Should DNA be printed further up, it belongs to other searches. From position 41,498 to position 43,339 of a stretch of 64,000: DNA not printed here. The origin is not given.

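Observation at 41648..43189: Single-chain Fic protein that appears fused to an AbiEi-type antitoxin/wHTH domain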

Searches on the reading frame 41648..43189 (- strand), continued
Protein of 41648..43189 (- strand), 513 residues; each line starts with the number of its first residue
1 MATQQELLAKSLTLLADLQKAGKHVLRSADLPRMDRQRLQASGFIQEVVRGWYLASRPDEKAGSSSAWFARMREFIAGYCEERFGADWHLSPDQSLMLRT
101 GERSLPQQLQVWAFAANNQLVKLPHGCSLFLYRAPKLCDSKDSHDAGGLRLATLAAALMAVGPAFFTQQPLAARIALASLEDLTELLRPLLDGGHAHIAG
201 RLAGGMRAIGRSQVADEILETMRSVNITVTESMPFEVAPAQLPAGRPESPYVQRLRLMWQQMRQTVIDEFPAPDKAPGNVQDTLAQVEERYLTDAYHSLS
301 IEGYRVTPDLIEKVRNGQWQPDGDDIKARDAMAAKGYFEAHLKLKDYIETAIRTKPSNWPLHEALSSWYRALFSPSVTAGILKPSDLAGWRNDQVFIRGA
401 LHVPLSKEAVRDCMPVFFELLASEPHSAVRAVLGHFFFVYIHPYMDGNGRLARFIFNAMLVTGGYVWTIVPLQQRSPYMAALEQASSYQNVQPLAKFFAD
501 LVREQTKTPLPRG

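Call 25: predict_structure(alignment_id=A1)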
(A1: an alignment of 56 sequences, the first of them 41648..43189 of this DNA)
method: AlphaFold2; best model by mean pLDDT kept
length: 513 residues; sequences in the alignment: 56
mean_pLDDT: 89.2   pTM: 0.87
mean pLDDT of the five models: 89.2, 86.1, 85.7, 84.4, 84.2
residues with pLDDT >= 90: 338; 70-90: 143; 50-70: 31; < 50: 1
segments of 3 or more residues with pLDDT < 50: none
pLDDT, mean of each block of 10 residues (from residue 1): 90 92 86 94 90 82 69 91 94 96 87 96 88 96 91 96 95 94 90 94 96 96 95 92 81 94 97 85 93 94 89 87 72 93 96 89 91 87 74 53 81 92 95 94 69 95 94 92 89 98 92 67
secondary structure, 60 per line:
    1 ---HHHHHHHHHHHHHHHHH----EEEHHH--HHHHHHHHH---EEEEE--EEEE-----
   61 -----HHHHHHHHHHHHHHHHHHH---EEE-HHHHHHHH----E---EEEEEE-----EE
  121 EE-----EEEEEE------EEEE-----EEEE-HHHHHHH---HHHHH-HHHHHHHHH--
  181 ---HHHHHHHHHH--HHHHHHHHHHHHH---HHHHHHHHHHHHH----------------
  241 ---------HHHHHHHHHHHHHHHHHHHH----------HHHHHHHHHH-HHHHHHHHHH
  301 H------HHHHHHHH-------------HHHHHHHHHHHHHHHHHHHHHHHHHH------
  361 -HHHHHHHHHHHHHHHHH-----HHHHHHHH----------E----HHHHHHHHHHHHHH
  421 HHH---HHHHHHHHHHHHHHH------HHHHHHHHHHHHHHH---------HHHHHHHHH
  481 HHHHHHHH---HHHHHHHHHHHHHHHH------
elements in order: H4-20 E25-27 H33-41 E45-49 E52-55 H66-84 E88-90 H92-99 E108-113 E119-122 E128-133 E140-143 E149-152 H154-160 H164-168 H170-178 H184-193 H196-208 H212-224 H250-269 H280-289 H291-301 H308-315 H329-354 H362-378 H384-391 H407-423 H427-441 H448-462 H472-488 H492-507

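Call 28: fold_search(model_id=the predicted structure, library=pdb)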
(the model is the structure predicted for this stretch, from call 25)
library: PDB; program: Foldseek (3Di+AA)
matches with E <= 10: 238; with E <= 0.001: 31
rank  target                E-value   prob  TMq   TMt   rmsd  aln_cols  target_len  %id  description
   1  6i7i                  5.9e-08  1.00  0.38  0.57  13.6       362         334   21  Crystal structure of dimeric FICD mutant K256A complexed with MgATP (released 2019-09-25)
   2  6i7g_B                5.9e-08  1.00  0.36  0.53  12.8       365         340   20  Crystal structure of dimeric wild type FICD complexed with ATP (released 2019-09-25)
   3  6i7k                  6.2e-08  1.00  0.41  0.60  10.8       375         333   19  Crystal structure of monomeric FICD mutant L258D complexed with MgATP (released 2019-09-25)
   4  6zmd_B                6.7e-08  1.00  0.37  0.55  12.7       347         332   20  Crystal structure of HYPE covalently tethered to BiP bound to AMP-PNP (released 2021-04-14)
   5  7b7z_A                1.2e-07  1.00  0.37  0.55  12.9       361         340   20  DeAMPylation complex of monomeric FICD and AMPylated BiP (state 1) (released 2021-07-07)
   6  4u0z_H                1.3e-07  1.00  0.38  0.59  13.1       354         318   20  Eukaryotic Fic Domain containing protein with bound APCPP (released 2014-12-10)
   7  4u04_B                1.3e-07  1.00  0.38  0.58  13.5       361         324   20  Structure of a eukaryotic fic domain containing protein (released 2014-12-10)
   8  4u0u_A                1.6e-07  1.00  0.37  0.56  12.7       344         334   22  Wild type eukaryotic fic domain containing protein with ADP (released 2014-12-10)
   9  4u0z_E                1.7e-07  1.00  0.37  0.57  13.4       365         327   20  Eukaryotic Fic Domain containing protein with bound APCPP (released 2014-12-10)
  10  6i7h                  1.7e-07  1.00  0.37  0.55  13.1       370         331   20  Crystal structure of dimeric FICD mutant K256S (released 2019-09-25)
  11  4u04_A                1.7e-07  1.00  0.38  0.59  13.4       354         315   21  Structure of a eukaryotic fic domain containing protein (released 2014-12-10)
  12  6i7l                  1.9e-07  1.00  0.40  0.58   9.2       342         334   20  Crystal structure of monomeric FICD mutant L258D complexed with MgAMP-PNP (released 2019-09-25)
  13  9yz5_A                2.1e-07  1.00  0.37  0.56  13.2       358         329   20  human FicD bound with farnesyl pyrophosphate (released 2026-02-25)
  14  4u0z_G                2.3e-07  1.00  0.38  0.59  13.4       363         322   19  Eukaryotic Fic Domain containing protein with bound APCPP (released 2014-12-10)
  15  4u0z_D                2.3e-07  1.00  0.37  0.57  13.2       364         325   19  Eukaryotic Fic Domain containing protein with bound APCPP (released 2014-12-10)
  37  8uqu_A                3.9e-03  1.00  0.29  0.56  10.2       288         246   14  Crystal Structure of N-terminal Domain of Fic Family Protein from Bordetella bronchiseptica (released 2024-10-30)
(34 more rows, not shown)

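Call 47: search_protein_families(library=pfam, proteins=[L034:4030-4689:-, L034:3161-4030:-, L034:4796-5794:-], max_evalue=0.01)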
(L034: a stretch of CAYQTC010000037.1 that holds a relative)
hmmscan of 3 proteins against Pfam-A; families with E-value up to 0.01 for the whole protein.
L034:4030-4689:- (219 aa): 1 family
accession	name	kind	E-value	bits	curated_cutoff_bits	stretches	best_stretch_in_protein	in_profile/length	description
PF13338.12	AbiEi_4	-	0.0045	17.5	25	0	33-56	25-48/49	Transcriptional regulator, AbiEi antitoxin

L034:3161-4030:- (289 aa): 1 family
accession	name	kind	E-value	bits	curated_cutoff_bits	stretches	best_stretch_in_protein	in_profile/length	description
PF08843.17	AbiEii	-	4.6e-37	128.7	22.5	1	33-273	3-230/238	Nucleotidyl transferase AbiEii toxin, Type IV TA system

L034:4796-5794:- (332 aa): 0 families

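Call 51: find_homologous_proteins(query=L034:4030-4689:-, max_evalue=0.001)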
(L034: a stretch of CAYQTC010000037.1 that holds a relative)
Query L034:4030-4689:- (219 aa): 4287 proteins with E <= 0.001 among 4864 candidates; the best 120 are listed.
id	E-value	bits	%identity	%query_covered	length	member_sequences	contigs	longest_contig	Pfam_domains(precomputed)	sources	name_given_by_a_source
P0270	3.6e-134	463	95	100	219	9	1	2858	-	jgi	jgi:hypothetical protein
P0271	5.1e-134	462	95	100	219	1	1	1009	-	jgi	jgi:hypothetical protein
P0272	9.3e-134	462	95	100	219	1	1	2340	-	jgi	jgi:hypothetical protein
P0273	1.1e-133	461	96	99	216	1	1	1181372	-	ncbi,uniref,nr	ncbi:hypothetical protein KI809_02360 [Geobacter pelophilus]|uniref:Transcriptional regulator, AbiEi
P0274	3.4e-133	460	95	100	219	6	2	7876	-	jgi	jgi:predicted transcriptional regulator of viral defense system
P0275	7.3e-133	459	95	99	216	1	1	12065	-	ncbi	-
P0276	1.0e-132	458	95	99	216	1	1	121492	-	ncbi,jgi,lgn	ncbi:MAG TPA: hypothetical protein VGJ93_14780 [Desulfuromonadaceae bacterium]|jgi:hypothetical prot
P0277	1.4e-132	458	95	99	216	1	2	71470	-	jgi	jgi:hypothetical protein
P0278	1.9e-132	457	95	99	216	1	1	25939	-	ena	-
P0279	1.9e-132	457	95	99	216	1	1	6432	-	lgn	-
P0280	3.7e-132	456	95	99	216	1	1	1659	-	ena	-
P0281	5.1e-132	456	94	100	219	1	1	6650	-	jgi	jgi:hypothetical protein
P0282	7.7e-132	455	95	99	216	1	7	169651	-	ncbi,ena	-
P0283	1.5e-131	454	94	100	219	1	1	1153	-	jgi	jgi:hypothetical protein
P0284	1.7e-131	454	95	99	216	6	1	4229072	-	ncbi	-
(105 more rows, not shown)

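Call 62: find_encoding_contigs(protein=window:41648-43189:-, flank=3000, max_places=4)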
Protein window:41648-43189:- (513 aa): 1 contig read that carries it; 1 place shown.
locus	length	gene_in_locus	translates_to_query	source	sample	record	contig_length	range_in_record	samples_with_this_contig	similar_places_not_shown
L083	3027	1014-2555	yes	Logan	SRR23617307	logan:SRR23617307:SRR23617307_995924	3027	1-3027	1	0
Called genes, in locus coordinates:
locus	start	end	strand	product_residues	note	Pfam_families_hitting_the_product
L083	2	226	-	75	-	?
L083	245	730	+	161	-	-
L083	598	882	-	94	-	-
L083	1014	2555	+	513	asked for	PF02661:Fic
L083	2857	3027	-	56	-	?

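Call 66: find_encoding_contigs(protein=P0094, flank=8000, max_places=5)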
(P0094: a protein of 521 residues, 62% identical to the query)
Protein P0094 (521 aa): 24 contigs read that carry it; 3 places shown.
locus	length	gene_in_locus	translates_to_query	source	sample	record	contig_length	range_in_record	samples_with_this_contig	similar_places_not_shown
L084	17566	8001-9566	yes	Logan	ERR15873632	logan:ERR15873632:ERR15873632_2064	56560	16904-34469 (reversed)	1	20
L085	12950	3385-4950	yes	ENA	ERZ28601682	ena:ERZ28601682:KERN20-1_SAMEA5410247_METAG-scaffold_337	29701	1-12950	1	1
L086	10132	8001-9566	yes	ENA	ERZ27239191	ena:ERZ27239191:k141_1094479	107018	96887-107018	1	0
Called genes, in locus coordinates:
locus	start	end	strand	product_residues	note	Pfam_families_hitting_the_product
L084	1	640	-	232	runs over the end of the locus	PF03472:Autoind_bind, PF04545:Sigma70_r4 (faint), PF00196:GerE, PF08281:Sigma70_r4_2 (weak)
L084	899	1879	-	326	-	PF00589:Phage_integrase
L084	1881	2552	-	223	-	-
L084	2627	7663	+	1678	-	PF07669:Eco57I (weak), PF28553:WH_1, PF28554:DUF8437, PF28555:Helicase_dom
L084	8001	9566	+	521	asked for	PF02661:Fic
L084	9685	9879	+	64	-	-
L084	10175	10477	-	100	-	PF05930:Phage_AlpA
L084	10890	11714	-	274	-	-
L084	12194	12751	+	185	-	-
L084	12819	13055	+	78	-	-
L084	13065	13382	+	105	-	-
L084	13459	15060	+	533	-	-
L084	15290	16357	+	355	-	PF08273:Zn_Ribbon_Prim, PF23639:DUF7146, PF13362:Toprim_3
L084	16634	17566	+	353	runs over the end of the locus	PF06067:DUF932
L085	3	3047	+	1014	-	?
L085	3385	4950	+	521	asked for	PF02661:Fic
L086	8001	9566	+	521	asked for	PF02661:Fic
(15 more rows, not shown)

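Call 67: find_encoding_contigs(protein=P0033, flank=8000, max_places=3)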
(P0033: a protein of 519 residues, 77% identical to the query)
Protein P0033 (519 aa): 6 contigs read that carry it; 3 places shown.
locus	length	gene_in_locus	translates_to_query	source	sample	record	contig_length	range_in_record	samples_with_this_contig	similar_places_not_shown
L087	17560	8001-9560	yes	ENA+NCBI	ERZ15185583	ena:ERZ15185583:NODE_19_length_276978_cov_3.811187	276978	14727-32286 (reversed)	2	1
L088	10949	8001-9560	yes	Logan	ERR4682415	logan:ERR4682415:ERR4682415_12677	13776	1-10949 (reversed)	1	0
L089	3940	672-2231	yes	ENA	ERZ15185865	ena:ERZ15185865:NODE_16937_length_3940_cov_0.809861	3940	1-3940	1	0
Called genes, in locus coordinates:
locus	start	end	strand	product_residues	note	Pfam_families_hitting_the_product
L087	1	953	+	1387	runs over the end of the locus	PF05359:DUF748, PF13116:YhdP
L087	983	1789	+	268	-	PF00795:CN_hydrolase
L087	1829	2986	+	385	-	PF03562:MltA, PF06725:3D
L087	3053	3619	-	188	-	-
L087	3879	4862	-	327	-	PF01073:3Beta_HSD, PF01370:Epimerase, PF02719:Polysacc_synt_2, PF04321:RmlD_sub_bind, PF05368:NmrA (weak), PF13460:NAD_binding_10 (weak), PF16363:GDP_Man_Dehyd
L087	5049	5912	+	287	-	PF09407:AbiEi_1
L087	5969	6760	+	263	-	PF08843:AbiEii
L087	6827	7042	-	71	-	-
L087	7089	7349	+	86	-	-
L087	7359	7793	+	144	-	PF01850:PIN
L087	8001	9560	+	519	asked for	PF02661:Fic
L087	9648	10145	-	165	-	-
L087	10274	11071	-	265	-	PF19567:CpsB_CapC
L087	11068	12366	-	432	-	-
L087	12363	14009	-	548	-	PF00226:DnaJ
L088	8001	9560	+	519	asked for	PF02661:Fic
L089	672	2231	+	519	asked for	PF02661:Fic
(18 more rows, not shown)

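Call 69: find_encoding_contigs(protein=P0081, flank=8000, max_places=2)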
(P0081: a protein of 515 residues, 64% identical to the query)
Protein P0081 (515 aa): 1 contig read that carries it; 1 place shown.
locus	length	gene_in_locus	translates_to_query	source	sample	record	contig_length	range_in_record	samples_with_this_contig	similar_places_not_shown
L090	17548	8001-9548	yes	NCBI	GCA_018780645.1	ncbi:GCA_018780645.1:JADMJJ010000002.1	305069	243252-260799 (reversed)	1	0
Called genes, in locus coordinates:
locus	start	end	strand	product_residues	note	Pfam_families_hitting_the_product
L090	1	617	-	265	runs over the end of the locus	PF01261:AP_endonuc_2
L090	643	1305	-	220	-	PF00596:Aldolase_II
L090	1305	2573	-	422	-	PF07005:SBD_N, PF17042:NBD_C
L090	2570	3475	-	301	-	PF02826:2-Hacid_dh_C (weak), PF03446:NAD_binding_2, PF14833:NAD_binding_11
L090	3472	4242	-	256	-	PF00392:GntR, PF13545:HTH_Crp_2 (weak), PF02082:Rrf2 (faint), PF07729:FCD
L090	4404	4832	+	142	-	PF13442:Cytochrome_CBB3 (weak)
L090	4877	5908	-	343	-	PF00180:Iso_dh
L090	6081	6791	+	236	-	PF07589:PEP_exosort_dom (weak)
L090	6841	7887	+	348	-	PF00756:Esterase, PF10503:Esterase_PHB, PF00326:Peptidase_S9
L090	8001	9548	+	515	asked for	PF02661:Fic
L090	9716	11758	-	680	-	-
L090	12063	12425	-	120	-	-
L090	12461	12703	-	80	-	-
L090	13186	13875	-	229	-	PF00072:Response_reg, PF02954:HTH_8 (faint)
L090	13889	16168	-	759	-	PF00672:HAMP, PF08448:PAS_4 (weak), PF12860:PAS_7 (weak), PF13188:PAS_8 (weak), PF00512:HisKA, PF13581:HATPase_c_2 (faint), PF02518:HATPase_c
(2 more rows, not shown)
